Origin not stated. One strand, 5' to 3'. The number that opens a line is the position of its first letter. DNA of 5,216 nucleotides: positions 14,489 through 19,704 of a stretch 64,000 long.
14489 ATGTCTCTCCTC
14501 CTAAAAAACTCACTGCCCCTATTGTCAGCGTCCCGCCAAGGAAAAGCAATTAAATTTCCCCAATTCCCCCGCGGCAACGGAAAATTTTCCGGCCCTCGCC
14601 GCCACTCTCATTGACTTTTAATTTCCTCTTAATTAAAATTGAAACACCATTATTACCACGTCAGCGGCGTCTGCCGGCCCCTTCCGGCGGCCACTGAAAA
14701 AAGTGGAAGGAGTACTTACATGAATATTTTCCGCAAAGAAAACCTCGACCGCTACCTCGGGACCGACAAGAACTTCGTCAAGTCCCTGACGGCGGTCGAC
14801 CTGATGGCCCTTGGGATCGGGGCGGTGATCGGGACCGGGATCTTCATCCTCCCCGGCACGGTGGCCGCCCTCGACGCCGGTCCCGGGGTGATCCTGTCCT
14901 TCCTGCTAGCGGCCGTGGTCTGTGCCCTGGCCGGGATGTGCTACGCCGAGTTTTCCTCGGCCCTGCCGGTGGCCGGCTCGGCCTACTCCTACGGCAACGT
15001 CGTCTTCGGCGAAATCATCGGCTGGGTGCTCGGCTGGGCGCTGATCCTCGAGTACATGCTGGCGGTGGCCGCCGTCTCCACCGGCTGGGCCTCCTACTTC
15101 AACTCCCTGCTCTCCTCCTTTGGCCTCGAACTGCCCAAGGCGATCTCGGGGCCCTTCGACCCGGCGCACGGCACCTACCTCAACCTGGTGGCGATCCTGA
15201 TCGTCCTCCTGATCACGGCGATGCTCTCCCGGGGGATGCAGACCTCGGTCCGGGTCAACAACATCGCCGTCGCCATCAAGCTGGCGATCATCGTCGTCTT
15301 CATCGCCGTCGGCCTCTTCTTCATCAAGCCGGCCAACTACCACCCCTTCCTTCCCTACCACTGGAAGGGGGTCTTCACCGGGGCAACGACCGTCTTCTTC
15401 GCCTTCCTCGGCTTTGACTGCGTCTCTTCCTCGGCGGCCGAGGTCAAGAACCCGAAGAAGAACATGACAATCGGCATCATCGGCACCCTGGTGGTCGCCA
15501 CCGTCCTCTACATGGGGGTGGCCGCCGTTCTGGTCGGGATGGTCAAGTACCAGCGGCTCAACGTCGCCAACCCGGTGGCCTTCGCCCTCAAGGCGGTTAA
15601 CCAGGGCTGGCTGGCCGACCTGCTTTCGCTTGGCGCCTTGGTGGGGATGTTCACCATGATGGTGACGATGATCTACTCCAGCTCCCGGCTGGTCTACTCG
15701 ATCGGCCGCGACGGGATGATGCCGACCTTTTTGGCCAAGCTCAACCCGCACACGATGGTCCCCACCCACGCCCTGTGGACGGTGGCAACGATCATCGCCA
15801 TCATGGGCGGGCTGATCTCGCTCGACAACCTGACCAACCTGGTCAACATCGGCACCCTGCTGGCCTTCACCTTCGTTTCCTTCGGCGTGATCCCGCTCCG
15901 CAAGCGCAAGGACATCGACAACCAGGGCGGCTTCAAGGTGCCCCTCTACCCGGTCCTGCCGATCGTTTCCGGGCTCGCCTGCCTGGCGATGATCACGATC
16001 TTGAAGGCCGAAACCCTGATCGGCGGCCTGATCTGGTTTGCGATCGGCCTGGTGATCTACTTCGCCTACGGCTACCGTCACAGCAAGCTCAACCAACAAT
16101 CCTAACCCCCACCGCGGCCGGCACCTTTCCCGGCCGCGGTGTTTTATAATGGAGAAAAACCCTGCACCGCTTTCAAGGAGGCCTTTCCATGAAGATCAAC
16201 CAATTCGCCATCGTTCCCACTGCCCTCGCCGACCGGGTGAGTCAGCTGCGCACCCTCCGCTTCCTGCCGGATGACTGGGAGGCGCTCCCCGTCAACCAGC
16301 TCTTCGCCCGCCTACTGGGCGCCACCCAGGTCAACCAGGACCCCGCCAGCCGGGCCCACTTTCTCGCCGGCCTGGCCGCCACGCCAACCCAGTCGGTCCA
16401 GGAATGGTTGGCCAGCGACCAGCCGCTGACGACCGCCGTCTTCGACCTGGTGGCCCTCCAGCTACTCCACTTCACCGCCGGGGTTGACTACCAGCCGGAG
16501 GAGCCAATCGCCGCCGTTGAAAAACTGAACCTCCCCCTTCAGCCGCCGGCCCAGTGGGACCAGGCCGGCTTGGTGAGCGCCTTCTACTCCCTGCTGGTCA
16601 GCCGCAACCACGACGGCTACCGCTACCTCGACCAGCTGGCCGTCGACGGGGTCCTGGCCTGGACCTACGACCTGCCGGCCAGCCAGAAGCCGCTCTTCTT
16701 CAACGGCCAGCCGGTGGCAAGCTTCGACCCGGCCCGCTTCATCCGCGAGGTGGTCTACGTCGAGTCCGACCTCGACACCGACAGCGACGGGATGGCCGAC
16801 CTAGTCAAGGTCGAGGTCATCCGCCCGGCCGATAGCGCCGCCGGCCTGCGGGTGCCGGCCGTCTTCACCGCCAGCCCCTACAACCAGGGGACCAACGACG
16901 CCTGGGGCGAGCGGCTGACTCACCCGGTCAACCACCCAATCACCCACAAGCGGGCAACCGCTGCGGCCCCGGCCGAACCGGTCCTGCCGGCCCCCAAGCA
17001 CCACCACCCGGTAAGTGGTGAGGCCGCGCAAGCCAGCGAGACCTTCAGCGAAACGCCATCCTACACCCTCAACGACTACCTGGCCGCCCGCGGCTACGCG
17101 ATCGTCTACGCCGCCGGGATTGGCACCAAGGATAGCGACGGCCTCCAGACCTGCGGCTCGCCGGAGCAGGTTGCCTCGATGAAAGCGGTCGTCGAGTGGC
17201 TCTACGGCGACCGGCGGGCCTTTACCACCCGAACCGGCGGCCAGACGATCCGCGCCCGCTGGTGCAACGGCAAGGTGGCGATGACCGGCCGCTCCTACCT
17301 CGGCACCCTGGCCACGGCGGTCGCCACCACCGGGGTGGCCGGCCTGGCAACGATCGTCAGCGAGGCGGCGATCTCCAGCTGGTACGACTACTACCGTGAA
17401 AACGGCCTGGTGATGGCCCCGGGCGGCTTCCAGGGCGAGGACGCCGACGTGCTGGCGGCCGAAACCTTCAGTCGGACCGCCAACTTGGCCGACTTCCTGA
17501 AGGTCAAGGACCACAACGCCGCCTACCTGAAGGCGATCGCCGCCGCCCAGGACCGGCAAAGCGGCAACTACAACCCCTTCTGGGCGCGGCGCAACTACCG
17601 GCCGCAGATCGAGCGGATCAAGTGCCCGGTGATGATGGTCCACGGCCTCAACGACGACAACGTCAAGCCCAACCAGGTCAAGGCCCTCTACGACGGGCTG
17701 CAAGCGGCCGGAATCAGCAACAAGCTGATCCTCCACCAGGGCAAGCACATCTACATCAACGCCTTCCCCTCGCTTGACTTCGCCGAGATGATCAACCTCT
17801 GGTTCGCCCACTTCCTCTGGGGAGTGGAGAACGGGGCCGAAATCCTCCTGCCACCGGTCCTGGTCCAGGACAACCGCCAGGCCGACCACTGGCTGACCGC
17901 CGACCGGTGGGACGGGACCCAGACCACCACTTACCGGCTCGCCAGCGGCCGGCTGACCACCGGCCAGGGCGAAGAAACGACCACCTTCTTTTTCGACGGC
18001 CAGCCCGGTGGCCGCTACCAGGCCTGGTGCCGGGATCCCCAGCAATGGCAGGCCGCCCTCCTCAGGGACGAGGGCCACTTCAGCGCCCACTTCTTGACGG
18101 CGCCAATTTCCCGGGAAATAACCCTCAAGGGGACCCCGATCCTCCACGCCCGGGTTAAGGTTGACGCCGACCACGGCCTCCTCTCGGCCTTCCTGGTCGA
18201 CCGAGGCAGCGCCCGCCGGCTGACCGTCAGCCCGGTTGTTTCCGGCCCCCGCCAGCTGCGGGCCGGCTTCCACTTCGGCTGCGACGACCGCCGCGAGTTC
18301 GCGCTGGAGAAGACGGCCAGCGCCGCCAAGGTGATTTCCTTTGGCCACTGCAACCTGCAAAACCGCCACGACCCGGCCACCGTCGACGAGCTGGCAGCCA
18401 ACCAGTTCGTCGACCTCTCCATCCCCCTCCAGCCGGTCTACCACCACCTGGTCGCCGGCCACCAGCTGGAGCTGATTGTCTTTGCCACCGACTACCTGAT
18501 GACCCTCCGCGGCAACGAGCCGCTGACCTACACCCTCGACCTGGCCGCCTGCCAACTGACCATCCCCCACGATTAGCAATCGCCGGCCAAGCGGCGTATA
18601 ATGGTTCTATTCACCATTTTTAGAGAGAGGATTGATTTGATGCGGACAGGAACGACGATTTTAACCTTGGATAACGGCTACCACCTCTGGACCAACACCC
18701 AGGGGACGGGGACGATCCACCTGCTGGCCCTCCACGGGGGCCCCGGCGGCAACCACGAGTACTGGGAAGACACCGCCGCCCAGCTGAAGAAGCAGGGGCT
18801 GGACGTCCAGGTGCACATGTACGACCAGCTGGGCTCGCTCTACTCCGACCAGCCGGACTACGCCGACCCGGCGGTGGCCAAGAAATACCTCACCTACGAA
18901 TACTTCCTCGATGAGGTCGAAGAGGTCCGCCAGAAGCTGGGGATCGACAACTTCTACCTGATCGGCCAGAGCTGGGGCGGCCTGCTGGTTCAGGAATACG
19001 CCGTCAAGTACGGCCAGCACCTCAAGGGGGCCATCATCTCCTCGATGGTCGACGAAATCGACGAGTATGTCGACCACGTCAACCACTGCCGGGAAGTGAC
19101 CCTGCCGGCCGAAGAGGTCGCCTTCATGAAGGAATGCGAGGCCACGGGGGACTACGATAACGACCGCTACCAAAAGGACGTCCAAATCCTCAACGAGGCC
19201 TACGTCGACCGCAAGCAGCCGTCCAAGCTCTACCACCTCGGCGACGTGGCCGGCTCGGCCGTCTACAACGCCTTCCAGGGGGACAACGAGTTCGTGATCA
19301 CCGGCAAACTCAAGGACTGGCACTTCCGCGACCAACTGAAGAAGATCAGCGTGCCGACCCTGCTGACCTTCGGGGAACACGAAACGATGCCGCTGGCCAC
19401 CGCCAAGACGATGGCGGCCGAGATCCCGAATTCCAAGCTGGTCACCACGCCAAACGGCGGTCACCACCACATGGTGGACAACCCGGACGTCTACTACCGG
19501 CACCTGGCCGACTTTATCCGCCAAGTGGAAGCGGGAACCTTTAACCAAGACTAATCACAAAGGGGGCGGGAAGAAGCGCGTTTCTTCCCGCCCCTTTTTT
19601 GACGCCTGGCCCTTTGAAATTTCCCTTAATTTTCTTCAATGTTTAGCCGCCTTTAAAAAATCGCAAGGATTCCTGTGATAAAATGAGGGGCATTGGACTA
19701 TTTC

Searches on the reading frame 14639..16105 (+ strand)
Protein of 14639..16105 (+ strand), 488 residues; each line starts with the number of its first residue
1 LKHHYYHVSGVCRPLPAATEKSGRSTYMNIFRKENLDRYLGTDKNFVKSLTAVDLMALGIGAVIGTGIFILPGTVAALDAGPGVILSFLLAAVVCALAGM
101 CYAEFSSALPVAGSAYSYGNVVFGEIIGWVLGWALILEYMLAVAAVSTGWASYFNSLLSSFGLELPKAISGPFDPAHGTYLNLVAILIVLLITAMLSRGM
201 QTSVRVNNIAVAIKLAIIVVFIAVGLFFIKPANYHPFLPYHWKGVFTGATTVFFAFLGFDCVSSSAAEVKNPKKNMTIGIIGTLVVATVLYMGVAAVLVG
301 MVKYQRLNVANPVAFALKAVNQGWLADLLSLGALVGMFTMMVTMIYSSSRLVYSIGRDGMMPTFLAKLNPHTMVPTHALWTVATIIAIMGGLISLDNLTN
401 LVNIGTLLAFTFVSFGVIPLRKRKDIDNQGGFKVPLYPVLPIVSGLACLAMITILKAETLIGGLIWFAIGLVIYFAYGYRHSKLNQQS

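Call 74: search_protein_families(library=pfam, proteins=[window:14639-16105:+], max_evalue=0.00001)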
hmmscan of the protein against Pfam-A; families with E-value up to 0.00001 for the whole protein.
window:14639-16105:+ (488 aa): 3 families
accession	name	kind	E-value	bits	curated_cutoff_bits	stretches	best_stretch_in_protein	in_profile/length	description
PF13520.12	AA_permease_2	-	2.1e-56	192.1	27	1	52-455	3-408/427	Amino acid permease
PF00324.27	AA_permease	-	1.8e-37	129.6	24.6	1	56-456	3-421/470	Amino acid permease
PF13906.12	AA_permease_C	-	3.2e-11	43.6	27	1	432-482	1-51/51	C-terminus of AA_permease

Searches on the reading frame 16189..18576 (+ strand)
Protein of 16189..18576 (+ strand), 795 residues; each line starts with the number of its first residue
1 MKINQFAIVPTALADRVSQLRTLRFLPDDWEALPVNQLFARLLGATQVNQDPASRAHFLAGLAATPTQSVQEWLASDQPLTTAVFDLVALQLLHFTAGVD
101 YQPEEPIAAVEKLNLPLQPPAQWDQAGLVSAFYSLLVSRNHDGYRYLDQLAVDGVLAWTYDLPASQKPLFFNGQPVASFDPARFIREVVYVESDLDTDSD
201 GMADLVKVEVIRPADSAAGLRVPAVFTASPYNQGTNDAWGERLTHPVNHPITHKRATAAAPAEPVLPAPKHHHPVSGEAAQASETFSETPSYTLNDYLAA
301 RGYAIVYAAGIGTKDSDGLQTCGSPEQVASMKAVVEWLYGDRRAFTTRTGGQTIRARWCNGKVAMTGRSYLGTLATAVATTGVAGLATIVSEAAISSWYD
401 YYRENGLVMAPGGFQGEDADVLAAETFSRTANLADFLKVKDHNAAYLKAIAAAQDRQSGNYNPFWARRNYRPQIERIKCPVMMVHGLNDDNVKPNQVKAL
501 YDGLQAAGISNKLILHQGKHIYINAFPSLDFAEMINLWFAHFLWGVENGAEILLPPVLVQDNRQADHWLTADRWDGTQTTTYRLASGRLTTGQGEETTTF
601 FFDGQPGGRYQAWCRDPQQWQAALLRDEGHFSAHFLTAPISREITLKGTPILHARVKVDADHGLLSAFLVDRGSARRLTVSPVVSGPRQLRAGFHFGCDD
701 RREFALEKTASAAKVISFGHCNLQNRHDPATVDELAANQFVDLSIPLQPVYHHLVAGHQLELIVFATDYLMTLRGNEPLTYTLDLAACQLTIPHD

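Call 75: search_protein_families(library=pfam, proteins=[window:16189-18576:+], max_evalue=0.00001)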
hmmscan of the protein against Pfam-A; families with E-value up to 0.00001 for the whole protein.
window:16189-18576:+ (795 aa): 4 families
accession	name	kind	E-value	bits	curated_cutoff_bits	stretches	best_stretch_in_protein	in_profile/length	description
PF02129.25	Peptidase_S15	-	2.9e-72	244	23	1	200-522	1-262/262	X-Pro dipeptidyl-peptidase (S15 family)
PF09168.15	PepX_N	-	4.3e-35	121.8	25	1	1-154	1-156/157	X-Prolyl dipeptidyl aminopeptidase PepX, N-terminal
PF08530.16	PepX_C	-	1.5e-27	97.4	22.5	1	553-787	5-199/217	X-Pro dipeptidyl-peptidase C-terminal non-catalytic domain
PF00326.27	Peptidase_S9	-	6.9e-08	32.7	22.6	0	460-514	125-180/213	Prolyl oligopeptidase family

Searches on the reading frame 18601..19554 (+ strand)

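Call 75: search_protein_families(library=pfam, proteins=[window:18601-19554:+], max_evalue=0.00001)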
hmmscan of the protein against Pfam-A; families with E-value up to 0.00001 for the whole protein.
window:18601-19554:+ (317 aa): 3 families
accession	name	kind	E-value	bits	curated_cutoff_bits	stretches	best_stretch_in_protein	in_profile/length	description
PF00561.26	Abhydrolase_1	-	4.6e-22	79.3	25.8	1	40-149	2-102/245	alpha/beta hydrolase fold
PF12697.13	Abhydrolase_6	-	1.9e-12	48.7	26.3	1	42-298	2-214/217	Alpha/beta hydrolase family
PF12146.15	Hydrolase_4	-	1.9e-11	44.2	27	1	43-166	9-125/239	Serine aminopeptidase, S33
